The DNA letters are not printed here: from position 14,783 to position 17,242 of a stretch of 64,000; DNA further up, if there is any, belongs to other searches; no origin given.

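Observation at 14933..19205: Two paralogous secreted repeat proteins with a 177-bp near-identical core (recent gene conversion); one is a metzincin protease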

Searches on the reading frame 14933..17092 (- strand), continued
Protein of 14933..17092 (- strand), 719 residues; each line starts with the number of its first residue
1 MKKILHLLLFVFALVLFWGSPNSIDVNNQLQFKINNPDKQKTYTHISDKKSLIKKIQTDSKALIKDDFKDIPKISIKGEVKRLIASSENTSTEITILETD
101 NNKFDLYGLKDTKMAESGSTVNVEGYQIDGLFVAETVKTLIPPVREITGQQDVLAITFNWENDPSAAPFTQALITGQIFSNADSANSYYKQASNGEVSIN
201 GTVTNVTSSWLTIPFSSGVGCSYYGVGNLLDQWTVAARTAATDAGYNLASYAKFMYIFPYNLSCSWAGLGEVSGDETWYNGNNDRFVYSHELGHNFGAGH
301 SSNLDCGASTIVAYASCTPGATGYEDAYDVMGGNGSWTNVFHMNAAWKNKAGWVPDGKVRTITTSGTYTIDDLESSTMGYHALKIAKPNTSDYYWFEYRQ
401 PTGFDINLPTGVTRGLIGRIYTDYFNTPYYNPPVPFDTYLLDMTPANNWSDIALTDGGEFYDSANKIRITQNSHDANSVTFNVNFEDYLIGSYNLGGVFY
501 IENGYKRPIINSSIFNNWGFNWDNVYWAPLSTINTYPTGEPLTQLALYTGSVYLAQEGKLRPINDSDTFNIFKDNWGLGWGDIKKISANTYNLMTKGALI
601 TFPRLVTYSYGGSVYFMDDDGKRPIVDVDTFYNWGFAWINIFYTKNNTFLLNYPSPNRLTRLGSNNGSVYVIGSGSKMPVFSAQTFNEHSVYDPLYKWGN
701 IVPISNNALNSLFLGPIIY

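Call 72: search_protein_families(library=pfam, proteins=[L004:120-611:+, L004:608-1594:+, L004:1536-2075:+, L004:2076-3500:+, L004:3511-4953:+, L004:9177-10160:-, L004:10278-11066:+, L004:11087-12319:+], max_evalue=0.00001)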
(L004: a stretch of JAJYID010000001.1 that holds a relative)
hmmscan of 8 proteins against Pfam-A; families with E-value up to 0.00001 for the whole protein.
L004:120-611:+ (163 aa): 2 families
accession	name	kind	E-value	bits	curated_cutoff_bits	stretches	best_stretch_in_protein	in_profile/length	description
PF16363.11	GDP_Man_Dehyd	-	3.9e-28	99.3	27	1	2-133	178-332/332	GDP-mannose 4,6 dehydratase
PF01370.27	Epimerase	-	9e-18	65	20.9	1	3-69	168-240/240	NAD dependent epimerase/dehydratase family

L004:608-1594:+ (328 aa): 8 families
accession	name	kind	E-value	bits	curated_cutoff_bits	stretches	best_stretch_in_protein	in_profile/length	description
PF01370.27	Epimerase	-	2.5e-56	191.2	20.9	1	7-253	2-240/240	NAD dependent epimerase/dehydratase family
PF16363.11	GDP_Man_Dehyd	-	1.4e-51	176.4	27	1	7-308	1-324/332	GDP-mannose 4,6 dehydratase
PF01073.25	3Beta_HSD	-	1.2e-20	74.1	22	1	7-151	1-155/280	3-beta hydroxysteroid dehydrogenase/isomerase family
PF13460.12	NAD_binding_10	-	1.9e-15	57.6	27.2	1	10-124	1-104/184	NAD(P)H-binding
PF05368.20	NmrA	-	1e-14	55.3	27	1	3-119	2-108/298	NmrA-like family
PF02719.21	Polysacc_synt_2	-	2.6e-14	53.5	20.2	1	6-175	1-174/293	Polysaccharide biosynthesis protein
PF04321.23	RmlD_sub_bind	-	4e-12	46.3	27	1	5-152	2-135/287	RmlD substrate binding domain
PF07993.18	NAD_binding_4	-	1.1e-07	31.7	20.1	0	56-158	77-193/258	Male sterility protein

L004:1536-2075:+ (179 aa): 1 family
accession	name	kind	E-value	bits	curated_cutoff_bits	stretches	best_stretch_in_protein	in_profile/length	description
PF04138.20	GtrA_DPMS_TM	-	2.5e-24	86.1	26.1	1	62-176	1-117/117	GtrA/DPMS, transmembrane domain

L004:2076-3500:+ (474 aa): 8 families
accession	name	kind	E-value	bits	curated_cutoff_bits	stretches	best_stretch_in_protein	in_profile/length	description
PF01593.30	Amino_oxidase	-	2e-25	90.4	19.8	1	17-451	2-442/443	Flavin containing amine oxidoreductase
PF13450.12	NAD_binding_8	-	2e-16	60.4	21.9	1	11-75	1-67/68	NAD(P)-binding Rossmann-like domain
PF00890.30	FAD_binding_2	-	2.1e-09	37.5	20.4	1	8-43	1-36/414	FAD binding domain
PF12831.13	FAD_oxidored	-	6.6e-09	36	27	1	8-44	1-37/416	FAD dependent oxidoreductase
PF07992.20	Pyr_redox_2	-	9.6e-08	32.2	26.1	0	8-54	2-50/291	Pyridine nucleotide-disulphide oxidoreductase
PF01946.23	Thi4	-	6.6e-07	29.2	26.2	1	6-43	17-55/235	Thi4 family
PF01266.30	DAO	-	1.1e-06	28.9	27.9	0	8-45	1-39/353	FAD dependent oxidoreductase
PF03486.20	HI0933_like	-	5e-06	26.6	50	1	8-42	2-36/244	HI0933-like protein Rossmann domain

L004:3511-4953:+ (480 aa): 0 families

L004:9177-10160:- (327 aa): 7 families
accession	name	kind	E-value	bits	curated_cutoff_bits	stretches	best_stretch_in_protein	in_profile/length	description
PF01370.27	Epimerase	-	9.5e-53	179.5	20.9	1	12-248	1-240/240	NAD dependent epimerase/dehydratase family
PF16363.11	GDP_Man_Dehyd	-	1.2e-50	173.3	27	1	13-314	1-332/332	GDP-mannose 4,6 dehydratase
PF01073.25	3Beta_HSD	-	1.1e-23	84.1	22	1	13-277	1-279/280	3-beta hydroxysteroid dehydrogenase/isomerase family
PF04321.23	RmlD_sub_bind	-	1.9e-11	44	27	1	11-185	2-154/287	RmlD substrate binding domain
PF02719.21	Polysacc_synt_2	-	2.4e-10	40.5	20.2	1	12-269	1-250/293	Polysaccharide biosynthesis protein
PF13460.12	NAD_binding_10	-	2e-07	31.5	27.2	1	16-134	1-104/184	NAD(P)H-binding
PF07993.18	NAD_binding_4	-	1.3e-06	28.2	20.1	0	52-137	58-146/258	Male sterility protein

L004:10278-11066:+ (262 aa): 1 family
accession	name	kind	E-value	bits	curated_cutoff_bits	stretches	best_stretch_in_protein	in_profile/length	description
PF01061.29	ABC2_membrane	-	1.3e-12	48.2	26.9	1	19-217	10-210/211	ABC-2 type transporter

L004:11087-12319:+ (410 aa): 2 families
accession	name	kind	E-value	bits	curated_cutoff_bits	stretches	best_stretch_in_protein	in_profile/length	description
PF00005.33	ABC_tran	-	2.4e-22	80.4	25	1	50-181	1-135/137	ABC transporter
PF14524.12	Wzt_C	-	2.8e-21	76.4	30.4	1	275-403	7-142/143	Wzt C-terminal domain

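Call 73: search_protein_families(library=padloc, proteins=[window:14933-17092:-], max_evalue=0.01)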
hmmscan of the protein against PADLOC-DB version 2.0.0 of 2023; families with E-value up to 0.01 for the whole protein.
window:14933-17092:- (719 aa): 0 families
